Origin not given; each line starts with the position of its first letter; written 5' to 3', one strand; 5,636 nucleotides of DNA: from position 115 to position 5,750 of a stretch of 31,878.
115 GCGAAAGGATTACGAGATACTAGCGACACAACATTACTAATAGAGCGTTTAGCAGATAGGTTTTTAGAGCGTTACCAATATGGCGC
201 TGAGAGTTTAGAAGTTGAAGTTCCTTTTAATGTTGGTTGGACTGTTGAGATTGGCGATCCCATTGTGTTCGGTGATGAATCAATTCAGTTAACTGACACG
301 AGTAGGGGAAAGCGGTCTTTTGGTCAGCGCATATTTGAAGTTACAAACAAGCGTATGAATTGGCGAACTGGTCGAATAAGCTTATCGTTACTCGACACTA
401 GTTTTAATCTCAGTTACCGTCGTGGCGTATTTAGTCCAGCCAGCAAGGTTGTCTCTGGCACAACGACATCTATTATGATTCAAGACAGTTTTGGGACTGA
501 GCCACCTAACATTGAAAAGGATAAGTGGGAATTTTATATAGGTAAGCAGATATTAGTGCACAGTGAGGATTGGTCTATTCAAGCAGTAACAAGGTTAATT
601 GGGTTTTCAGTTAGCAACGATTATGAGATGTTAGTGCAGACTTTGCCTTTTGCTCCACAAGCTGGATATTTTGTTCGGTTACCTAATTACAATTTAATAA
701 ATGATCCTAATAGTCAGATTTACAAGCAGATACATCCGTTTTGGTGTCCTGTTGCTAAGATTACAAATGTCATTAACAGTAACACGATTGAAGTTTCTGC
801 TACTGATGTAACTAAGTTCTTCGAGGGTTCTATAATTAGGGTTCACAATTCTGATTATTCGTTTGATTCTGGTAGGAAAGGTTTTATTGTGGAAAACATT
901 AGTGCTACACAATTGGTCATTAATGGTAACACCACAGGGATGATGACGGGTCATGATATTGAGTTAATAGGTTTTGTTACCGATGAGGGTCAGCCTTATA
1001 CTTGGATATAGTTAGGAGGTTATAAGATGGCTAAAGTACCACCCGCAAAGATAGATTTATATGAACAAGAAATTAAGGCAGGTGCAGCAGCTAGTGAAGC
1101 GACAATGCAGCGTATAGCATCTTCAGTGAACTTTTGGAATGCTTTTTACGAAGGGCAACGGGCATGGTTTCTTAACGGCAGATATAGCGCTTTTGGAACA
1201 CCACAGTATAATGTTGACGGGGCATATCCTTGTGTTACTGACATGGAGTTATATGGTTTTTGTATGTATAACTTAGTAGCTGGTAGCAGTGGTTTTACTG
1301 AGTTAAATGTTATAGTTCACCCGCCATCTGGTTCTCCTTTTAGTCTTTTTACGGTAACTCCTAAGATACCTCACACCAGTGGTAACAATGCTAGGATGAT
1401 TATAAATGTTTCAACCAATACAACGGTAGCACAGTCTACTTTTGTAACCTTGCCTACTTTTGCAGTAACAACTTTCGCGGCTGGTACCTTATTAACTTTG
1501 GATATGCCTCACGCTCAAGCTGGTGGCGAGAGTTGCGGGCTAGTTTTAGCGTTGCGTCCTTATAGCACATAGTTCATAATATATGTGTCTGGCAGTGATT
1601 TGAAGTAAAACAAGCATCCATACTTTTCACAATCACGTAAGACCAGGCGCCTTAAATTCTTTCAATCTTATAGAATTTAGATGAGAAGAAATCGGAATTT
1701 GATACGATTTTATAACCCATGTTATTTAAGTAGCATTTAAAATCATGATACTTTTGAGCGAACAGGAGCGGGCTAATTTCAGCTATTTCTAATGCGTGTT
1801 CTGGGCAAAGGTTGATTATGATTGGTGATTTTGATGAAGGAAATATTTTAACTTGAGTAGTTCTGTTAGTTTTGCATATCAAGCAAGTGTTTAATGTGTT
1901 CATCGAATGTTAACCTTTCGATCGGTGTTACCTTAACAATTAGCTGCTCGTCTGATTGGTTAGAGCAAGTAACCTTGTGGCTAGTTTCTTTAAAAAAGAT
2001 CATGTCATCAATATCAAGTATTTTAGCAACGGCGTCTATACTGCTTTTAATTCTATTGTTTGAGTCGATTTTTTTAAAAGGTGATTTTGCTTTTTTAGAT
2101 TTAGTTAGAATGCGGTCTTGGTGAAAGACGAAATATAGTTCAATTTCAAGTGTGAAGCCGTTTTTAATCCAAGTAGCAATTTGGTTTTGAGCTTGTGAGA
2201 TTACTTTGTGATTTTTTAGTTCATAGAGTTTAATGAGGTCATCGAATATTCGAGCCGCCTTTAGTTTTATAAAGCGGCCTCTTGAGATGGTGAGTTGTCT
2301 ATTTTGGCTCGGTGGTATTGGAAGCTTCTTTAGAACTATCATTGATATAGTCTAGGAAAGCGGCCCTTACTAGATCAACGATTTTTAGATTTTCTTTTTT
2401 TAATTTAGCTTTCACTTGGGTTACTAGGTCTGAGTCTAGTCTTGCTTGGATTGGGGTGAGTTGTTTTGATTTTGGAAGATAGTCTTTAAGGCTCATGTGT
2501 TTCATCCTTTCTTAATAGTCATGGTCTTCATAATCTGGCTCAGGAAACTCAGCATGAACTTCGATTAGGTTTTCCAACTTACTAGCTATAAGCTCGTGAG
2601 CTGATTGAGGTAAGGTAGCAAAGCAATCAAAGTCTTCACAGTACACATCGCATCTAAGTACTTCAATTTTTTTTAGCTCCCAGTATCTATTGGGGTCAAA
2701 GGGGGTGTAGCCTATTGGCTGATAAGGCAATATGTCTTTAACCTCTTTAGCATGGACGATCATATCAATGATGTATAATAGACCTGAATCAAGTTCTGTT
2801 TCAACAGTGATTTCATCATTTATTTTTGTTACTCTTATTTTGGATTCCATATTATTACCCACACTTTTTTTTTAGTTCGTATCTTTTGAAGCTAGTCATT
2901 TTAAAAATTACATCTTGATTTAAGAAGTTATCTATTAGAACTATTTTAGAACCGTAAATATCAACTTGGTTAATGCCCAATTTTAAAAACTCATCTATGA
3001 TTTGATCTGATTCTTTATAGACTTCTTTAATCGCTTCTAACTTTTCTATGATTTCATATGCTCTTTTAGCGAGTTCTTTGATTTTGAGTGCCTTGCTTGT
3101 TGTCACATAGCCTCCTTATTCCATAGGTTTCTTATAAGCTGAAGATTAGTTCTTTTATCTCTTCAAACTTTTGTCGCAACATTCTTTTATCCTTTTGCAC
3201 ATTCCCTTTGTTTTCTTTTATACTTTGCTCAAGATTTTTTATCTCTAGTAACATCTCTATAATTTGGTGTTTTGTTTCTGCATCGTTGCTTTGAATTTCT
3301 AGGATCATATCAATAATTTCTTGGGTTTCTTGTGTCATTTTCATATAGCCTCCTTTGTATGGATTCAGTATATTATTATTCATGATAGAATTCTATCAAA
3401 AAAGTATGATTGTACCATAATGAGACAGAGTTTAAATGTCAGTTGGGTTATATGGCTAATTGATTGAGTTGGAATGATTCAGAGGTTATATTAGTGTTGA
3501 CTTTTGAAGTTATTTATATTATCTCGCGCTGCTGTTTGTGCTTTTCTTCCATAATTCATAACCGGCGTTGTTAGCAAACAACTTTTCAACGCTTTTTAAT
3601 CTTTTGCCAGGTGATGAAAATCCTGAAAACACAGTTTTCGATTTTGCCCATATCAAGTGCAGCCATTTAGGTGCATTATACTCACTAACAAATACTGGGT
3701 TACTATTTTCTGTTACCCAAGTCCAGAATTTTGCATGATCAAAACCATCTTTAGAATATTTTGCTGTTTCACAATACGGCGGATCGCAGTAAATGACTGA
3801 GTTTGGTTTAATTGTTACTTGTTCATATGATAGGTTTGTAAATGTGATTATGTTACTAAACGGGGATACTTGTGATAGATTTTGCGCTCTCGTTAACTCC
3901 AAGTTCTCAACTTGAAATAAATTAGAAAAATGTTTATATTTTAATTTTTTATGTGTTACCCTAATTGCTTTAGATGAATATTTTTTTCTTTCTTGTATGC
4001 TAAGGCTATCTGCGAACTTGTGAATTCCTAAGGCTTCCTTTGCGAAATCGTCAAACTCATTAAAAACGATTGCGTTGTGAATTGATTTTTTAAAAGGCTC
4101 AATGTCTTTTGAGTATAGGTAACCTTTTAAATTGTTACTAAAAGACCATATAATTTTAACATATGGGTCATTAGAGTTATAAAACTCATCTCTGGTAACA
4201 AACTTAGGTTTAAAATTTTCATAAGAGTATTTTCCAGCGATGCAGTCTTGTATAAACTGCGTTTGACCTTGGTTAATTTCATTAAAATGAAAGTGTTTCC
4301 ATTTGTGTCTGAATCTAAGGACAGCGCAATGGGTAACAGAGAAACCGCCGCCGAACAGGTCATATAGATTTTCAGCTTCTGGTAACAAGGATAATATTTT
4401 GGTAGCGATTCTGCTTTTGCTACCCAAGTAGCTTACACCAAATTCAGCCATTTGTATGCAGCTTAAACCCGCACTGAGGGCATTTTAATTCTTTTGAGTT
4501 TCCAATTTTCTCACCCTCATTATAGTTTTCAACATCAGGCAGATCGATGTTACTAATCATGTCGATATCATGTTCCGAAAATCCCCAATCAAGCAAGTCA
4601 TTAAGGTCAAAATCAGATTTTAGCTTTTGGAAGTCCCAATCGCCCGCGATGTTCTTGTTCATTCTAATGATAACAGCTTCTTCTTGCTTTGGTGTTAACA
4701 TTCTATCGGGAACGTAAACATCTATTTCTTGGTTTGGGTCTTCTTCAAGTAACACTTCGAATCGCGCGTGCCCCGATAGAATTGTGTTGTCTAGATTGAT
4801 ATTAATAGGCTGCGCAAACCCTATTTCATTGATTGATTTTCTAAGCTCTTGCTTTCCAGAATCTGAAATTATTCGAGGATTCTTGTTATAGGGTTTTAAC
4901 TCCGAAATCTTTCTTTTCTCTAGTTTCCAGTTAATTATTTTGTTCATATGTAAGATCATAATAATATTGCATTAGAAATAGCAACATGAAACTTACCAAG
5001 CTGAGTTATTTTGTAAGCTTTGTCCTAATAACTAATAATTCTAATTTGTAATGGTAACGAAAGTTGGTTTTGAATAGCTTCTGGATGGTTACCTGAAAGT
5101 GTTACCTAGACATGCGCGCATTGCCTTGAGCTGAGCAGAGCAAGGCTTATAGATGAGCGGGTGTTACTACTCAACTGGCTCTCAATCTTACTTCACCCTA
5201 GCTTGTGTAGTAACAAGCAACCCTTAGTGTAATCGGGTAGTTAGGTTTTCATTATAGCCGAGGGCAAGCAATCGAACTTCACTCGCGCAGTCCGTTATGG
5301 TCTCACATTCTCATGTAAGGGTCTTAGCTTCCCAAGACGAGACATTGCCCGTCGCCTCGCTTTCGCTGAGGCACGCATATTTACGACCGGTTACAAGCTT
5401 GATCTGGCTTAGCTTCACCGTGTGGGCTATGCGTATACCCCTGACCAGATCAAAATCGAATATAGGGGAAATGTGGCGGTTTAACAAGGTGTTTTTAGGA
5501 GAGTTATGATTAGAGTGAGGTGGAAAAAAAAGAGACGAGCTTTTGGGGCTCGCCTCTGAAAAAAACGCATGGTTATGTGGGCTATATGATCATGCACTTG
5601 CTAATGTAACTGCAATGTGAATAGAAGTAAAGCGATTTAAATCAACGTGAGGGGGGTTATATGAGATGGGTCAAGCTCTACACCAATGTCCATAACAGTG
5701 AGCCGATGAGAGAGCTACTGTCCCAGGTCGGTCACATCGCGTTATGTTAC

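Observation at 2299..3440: Operator-controlled cluster of three small ORFs ending in an RHH regulator: acr-aca-like anti-defence operon architecture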

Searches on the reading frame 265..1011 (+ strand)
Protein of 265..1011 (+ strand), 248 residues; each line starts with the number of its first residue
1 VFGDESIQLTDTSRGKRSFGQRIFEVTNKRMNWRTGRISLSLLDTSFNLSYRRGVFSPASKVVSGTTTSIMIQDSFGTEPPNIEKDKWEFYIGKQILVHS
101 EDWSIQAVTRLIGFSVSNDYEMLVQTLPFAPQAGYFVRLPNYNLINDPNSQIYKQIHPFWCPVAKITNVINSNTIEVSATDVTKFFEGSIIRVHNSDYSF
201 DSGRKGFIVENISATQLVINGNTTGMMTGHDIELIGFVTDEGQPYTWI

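Call 41: search_protein_families(library=pfam, proteins=[window:265-1011:+], max_evalue=0.1)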
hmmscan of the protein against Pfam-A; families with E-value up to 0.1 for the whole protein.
window:265-1011:+ (248 aa): 1 family
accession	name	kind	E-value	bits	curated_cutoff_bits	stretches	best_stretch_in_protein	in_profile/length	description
PF05023.20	Phytochelatin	-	0.06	13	24.9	0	63-96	49-82/210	Phytochelatin synthase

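Call 73: search_protein_families(library=phrogs, proteins=[window:265-1011:+], max_evalue=0.001)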
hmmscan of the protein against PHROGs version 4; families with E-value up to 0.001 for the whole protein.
window:265-1011:+ (248 aa): 0 families

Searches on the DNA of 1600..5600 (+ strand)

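Call 9: search_dna_similar(query=window:1600-5600:+, collection=phages, mode=distant)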
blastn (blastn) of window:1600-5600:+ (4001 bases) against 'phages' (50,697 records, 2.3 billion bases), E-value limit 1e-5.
No match.

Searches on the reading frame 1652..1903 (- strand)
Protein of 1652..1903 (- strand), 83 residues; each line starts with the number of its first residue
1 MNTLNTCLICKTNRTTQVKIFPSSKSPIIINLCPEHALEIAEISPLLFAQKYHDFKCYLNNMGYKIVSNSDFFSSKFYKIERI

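Call 7: search_protein_families(library=pfam, proteins=[window:1652-1903:-], max_evalue=1)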
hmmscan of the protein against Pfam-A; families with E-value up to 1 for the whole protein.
window:1652-1903:- (83 aa): 0 families

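Call 8: search_protein_families(library=phrogs, proteins=[window:1652-1903:-], max_evalue=0.1)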
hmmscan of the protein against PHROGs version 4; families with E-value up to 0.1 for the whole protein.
window:1652-1903:- (83 aa): 0 families

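Call 42: search_protein_families(library=padloc, proteins=[window:1652-1903:-], max_evalue=0.1)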
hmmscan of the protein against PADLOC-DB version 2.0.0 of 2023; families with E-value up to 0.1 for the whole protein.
window:1652-1903:- (83 aa): 0 families

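Call 95: search_protein_families(library=ncbifam, proteins=[window:1652-1903:-], max_evalue=0.1)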
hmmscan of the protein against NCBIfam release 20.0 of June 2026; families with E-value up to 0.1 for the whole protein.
window:1652-1903:- (83 aa): 0 families

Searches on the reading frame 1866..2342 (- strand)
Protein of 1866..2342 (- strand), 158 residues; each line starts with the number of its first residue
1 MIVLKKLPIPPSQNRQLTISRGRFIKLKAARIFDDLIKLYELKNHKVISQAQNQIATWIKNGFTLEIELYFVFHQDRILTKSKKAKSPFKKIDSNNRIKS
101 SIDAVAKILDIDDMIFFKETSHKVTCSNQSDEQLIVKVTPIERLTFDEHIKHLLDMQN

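Call 7: search_protein_families(library=pfam, proteins=[window:1866-2342:-], max_evalue=1)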
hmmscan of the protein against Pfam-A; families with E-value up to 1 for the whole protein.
window:1866-2342:- (158 aa): 1 family
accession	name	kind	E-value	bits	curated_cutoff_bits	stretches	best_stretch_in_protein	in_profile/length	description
PF05866.16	RusA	-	8.9e-06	26.8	22.8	1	9-124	2-112/124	Endodeoxyribonuclease RusA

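Call 8: search_protein_families(library=phrogs, proteins=[window:1866-2342:-], max_evalue=0.1)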
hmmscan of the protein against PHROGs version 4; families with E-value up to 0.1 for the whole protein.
window:1866-2342:- (158 aa): 5 families
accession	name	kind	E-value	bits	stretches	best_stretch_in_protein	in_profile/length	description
phrog_140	-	DNA, RNA and nucleotide metabolism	0.00084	20.1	1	64-143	91-170/219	RusA-like Holliday junction resolvase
phrog_35686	-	unknown function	0.022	15.7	1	99-142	88-131/163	-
phrog_13886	-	unknown function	0.031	15.6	1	68-121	19-73/95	-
phrog_2817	-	unknown function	0.062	14.4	0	98-147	19-65/84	-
phrog_31630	-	unknown function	0.072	14.3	0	27-116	5-100/118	-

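Call 95: search_protein_families(library=ncbifam, proteins=[window:1866-2342:-], max_evalue=0.1)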
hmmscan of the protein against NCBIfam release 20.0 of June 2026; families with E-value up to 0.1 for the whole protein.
window:1866-2342:- (158 aa): 0 families
